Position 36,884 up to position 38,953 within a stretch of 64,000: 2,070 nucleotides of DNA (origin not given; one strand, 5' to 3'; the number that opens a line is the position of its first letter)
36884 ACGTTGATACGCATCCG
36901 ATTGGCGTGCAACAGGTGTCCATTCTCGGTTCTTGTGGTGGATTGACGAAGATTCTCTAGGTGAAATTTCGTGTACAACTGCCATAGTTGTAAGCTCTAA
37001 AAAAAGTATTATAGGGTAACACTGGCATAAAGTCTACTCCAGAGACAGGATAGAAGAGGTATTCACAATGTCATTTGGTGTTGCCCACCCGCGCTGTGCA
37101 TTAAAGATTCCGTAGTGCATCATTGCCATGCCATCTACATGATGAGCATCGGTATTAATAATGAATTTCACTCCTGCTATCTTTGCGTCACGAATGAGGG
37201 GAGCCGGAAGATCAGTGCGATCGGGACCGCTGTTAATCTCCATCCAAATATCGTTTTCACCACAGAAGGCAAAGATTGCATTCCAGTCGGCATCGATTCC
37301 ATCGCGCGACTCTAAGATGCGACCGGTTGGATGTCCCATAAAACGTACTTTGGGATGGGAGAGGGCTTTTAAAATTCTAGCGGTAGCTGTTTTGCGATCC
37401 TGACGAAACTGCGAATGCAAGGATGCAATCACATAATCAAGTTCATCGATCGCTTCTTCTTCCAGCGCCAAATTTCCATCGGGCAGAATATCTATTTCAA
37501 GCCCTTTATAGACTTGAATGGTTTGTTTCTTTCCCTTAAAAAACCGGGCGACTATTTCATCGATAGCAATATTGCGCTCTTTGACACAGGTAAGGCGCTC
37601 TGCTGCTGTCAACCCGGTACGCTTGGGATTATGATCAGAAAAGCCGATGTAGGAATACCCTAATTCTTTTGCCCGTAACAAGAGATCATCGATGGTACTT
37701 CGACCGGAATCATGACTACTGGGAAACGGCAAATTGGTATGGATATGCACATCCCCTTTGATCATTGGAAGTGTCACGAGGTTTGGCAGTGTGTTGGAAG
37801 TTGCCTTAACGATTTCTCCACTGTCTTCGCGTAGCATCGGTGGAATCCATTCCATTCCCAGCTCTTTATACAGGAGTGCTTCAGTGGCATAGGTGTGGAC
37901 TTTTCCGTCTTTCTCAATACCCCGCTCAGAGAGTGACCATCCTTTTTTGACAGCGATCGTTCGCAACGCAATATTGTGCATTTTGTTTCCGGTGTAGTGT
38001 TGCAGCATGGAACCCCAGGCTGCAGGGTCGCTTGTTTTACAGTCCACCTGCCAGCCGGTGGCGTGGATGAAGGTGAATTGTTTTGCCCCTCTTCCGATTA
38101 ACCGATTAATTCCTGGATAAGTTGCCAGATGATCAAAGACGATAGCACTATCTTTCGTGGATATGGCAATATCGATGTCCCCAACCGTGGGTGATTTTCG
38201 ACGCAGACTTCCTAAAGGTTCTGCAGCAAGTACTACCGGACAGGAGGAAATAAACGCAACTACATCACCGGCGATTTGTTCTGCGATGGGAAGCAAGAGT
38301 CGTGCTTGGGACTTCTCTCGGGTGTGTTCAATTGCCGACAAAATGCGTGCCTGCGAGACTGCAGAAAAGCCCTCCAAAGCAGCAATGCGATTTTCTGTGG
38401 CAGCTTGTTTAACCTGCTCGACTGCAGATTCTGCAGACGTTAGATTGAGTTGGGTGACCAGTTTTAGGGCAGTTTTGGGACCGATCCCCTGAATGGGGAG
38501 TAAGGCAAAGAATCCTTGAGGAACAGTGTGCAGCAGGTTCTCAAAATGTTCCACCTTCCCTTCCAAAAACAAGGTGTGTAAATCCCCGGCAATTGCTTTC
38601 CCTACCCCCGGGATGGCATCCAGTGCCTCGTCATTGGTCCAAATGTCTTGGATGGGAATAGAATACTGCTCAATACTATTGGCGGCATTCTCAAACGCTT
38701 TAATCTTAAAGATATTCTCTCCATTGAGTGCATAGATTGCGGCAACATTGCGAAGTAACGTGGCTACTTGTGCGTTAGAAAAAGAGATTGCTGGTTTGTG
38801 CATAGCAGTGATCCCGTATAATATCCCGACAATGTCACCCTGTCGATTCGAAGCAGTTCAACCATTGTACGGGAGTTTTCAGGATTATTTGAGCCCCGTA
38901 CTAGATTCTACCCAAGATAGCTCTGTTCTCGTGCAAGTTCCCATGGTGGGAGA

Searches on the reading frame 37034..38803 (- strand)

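Call 3: search_protein_families(library=pfam, proteins=[window:37034-38803:-], max_evalue=0.01)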
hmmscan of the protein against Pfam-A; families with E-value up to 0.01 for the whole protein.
window:37034-38803:- (589 aa): 6 families
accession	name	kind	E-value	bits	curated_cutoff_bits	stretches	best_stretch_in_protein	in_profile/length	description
PF14791.11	DNA_pol_B_thumb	-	1.2e-18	67.1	25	1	267-326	2-63/63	DNA polymerase beta thumb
PF14716.13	HHH_8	-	6.9e-14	52.4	30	1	10-81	3-70/73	Helix-hairpin-helix domain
PF02811.25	PHP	-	9.4e-10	39.5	26.4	1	351-525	1-163/164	PHP domain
PF14520.12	HHH_5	-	1.5e-07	32.2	27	1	100-158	3-55/57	Helix-hairpin-helix domain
PF14792.12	DNA_pol_B_palm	-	0.0072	17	25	0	191-221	24-54/113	DNA polymerase beta palm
PF00633.29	HHH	-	0.0089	16.3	24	0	60-75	12-27/30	Helix-hairpin-helix motif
